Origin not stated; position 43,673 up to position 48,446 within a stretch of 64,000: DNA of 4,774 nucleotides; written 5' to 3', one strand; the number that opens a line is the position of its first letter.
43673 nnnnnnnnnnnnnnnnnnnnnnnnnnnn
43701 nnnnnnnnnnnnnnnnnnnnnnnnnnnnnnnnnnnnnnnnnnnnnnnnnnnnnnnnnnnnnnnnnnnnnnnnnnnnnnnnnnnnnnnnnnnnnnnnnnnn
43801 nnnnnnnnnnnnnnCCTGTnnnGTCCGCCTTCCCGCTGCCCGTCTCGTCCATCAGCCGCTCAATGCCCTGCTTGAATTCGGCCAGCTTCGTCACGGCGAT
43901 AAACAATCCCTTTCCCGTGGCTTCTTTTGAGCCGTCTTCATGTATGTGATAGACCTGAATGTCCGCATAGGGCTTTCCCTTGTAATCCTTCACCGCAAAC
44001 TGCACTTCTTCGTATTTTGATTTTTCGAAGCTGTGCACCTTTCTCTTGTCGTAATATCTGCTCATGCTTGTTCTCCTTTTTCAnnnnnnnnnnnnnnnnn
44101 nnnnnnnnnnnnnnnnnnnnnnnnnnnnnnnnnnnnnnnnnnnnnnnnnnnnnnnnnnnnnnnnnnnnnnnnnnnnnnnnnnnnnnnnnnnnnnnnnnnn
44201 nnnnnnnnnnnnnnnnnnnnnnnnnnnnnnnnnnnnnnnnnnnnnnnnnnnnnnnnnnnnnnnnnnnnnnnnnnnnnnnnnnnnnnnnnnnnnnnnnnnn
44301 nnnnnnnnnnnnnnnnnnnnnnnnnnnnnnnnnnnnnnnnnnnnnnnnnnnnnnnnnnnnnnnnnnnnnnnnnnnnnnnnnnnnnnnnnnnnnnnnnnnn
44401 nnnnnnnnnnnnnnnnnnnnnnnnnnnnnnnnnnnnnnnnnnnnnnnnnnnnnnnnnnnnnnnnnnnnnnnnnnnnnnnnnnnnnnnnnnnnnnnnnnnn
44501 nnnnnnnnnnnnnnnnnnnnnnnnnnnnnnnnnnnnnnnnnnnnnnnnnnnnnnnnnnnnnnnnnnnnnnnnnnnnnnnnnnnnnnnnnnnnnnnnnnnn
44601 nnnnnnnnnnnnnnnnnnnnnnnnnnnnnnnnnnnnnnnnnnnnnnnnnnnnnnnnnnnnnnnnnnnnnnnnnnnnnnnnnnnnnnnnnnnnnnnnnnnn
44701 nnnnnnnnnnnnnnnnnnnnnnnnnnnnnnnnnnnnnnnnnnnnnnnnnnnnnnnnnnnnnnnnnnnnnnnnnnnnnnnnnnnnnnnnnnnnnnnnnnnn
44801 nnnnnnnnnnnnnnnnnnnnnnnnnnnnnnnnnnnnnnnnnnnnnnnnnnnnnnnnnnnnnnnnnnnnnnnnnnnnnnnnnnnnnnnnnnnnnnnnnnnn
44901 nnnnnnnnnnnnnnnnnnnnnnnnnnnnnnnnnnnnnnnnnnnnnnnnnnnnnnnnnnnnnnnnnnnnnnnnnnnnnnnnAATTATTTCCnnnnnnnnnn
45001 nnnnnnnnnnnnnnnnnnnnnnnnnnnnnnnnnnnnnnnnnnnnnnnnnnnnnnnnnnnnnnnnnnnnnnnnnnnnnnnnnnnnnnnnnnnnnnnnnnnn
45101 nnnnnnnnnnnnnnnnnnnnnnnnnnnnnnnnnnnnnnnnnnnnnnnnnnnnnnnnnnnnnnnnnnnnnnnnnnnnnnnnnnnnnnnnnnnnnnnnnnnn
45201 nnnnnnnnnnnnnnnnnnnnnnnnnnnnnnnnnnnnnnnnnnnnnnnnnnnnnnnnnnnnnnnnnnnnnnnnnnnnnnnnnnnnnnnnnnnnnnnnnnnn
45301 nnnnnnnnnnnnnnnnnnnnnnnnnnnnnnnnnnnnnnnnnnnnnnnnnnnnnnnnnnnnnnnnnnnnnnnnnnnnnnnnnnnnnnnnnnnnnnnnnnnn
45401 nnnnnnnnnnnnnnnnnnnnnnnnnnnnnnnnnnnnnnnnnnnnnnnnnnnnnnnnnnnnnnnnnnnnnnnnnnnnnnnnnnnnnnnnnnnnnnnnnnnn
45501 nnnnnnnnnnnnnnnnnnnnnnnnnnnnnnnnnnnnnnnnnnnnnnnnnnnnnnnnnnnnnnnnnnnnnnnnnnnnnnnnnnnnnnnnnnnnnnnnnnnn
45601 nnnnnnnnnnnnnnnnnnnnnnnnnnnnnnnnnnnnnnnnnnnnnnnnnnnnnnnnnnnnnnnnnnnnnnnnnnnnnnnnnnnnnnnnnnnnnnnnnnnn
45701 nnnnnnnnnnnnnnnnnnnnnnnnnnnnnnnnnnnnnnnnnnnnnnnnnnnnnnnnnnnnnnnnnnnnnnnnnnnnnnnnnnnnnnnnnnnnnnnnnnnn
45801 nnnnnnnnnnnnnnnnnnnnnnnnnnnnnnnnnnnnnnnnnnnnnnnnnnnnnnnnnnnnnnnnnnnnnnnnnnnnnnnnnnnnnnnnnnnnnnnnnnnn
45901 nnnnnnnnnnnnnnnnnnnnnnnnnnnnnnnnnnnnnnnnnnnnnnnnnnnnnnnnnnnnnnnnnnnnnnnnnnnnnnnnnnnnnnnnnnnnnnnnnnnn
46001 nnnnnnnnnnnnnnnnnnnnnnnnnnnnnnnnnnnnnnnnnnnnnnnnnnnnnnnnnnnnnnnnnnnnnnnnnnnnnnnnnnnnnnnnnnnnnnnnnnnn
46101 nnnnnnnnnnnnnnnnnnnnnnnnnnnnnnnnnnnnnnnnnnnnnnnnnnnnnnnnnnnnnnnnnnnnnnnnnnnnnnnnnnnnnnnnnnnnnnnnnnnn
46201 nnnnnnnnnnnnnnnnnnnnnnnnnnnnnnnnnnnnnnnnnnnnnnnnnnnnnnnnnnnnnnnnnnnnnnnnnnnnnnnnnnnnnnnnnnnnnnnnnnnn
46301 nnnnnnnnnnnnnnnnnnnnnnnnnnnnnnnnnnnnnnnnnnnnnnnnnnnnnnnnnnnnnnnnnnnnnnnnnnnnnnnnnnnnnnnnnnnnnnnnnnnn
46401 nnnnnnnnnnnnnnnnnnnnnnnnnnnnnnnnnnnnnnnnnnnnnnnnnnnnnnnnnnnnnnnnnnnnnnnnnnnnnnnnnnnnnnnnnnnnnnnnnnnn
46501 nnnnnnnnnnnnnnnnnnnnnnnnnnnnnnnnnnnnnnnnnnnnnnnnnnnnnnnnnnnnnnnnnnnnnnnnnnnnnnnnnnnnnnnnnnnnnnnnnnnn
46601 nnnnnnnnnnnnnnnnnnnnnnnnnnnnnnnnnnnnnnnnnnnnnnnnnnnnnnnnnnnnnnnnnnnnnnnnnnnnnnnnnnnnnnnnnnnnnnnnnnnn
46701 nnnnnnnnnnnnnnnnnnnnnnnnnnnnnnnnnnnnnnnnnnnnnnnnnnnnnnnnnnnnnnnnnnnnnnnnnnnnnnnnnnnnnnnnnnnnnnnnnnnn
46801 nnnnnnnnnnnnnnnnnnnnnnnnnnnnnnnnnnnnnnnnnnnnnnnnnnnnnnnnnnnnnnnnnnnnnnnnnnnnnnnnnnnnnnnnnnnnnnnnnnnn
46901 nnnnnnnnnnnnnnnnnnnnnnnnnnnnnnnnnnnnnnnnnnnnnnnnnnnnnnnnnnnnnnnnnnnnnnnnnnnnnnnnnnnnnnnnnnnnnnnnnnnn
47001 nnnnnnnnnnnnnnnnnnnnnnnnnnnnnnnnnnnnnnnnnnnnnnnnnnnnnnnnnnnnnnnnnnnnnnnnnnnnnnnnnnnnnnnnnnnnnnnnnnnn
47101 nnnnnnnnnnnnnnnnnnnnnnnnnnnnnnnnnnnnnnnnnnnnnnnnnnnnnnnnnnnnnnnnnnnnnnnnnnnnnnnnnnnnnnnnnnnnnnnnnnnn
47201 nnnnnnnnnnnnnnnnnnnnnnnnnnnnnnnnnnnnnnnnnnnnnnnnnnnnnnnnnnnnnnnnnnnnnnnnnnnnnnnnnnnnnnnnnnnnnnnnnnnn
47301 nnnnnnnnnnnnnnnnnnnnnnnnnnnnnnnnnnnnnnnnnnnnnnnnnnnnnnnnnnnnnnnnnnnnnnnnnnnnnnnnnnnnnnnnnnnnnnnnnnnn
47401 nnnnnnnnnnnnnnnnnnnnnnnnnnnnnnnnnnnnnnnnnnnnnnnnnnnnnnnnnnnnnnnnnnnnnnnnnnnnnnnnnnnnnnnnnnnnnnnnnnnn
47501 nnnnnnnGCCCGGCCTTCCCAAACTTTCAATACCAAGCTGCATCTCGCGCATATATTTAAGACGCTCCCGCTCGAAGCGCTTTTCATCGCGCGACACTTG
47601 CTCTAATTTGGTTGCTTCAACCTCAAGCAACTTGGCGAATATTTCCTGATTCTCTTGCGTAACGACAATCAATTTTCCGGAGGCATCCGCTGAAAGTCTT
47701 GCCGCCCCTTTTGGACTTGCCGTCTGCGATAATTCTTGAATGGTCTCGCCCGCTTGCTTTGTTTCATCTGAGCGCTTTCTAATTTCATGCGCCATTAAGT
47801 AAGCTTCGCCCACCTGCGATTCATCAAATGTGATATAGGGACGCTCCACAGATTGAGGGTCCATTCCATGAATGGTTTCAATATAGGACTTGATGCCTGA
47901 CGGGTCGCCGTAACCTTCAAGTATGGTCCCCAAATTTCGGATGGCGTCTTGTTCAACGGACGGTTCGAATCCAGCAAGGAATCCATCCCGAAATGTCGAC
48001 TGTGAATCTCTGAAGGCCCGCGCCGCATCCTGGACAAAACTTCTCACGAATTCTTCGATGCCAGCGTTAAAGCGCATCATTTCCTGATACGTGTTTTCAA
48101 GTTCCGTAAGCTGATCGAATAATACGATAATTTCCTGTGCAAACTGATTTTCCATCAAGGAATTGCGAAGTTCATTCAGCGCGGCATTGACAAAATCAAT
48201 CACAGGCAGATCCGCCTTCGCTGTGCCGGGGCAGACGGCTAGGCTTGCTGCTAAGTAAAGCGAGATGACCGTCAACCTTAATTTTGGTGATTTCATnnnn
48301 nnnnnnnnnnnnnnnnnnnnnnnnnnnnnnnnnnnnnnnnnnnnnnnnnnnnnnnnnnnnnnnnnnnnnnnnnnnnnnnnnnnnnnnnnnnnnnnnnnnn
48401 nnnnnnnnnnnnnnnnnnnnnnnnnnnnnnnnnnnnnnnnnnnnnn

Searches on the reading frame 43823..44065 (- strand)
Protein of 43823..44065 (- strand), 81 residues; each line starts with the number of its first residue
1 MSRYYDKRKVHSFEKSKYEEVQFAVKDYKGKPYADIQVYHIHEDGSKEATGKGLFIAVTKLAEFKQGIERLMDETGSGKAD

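Call 5: search_protein_families(library=pfam, proteins=[window:43823-44065:-], max_evalue=0.01)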
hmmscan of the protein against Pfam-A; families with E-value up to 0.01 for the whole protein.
window:43823-44065:- (81 aa): 1 family
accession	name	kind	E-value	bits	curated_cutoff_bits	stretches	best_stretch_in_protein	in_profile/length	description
PF02229.22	PC4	-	0.00018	21.4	25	1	19-66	5-51/52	Transcriptional Coactivator p15 (PC4)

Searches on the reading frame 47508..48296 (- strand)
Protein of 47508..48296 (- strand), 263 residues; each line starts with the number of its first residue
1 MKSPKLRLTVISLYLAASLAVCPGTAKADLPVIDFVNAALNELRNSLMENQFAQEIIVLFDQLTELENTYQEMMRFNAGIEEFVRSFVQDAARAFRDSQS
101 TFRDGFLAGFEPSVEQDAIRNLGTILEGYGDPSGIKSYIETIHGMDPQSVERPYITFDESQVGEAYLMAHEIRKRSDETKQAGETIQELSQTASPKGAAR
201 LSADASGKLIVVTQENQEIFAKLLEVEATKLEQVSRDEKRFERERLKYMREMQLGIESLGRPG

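Call 4: search_protein_families(library=pfam, proteins=[window:47508-48296:-], max_evalue=0.01)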
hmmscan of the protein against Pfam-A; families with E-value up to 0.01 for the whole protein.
window:47508-48296:- (263 aa): 1 family
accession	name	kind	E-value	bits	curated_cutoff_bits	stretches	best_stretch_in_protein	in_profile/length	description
PF17098.10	Wtap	-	0.0065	16.8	35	0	166-254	55-139/155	WTAP/Mum2p family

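Call 30: search_protein_families(library=ncbifam, proteins=[window:47508-48296:-], max_evalue=0.01)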
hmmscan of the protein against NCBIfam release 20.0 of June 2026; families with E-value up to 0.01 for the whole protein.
window:47508-48296:- (263 aa): 0 families
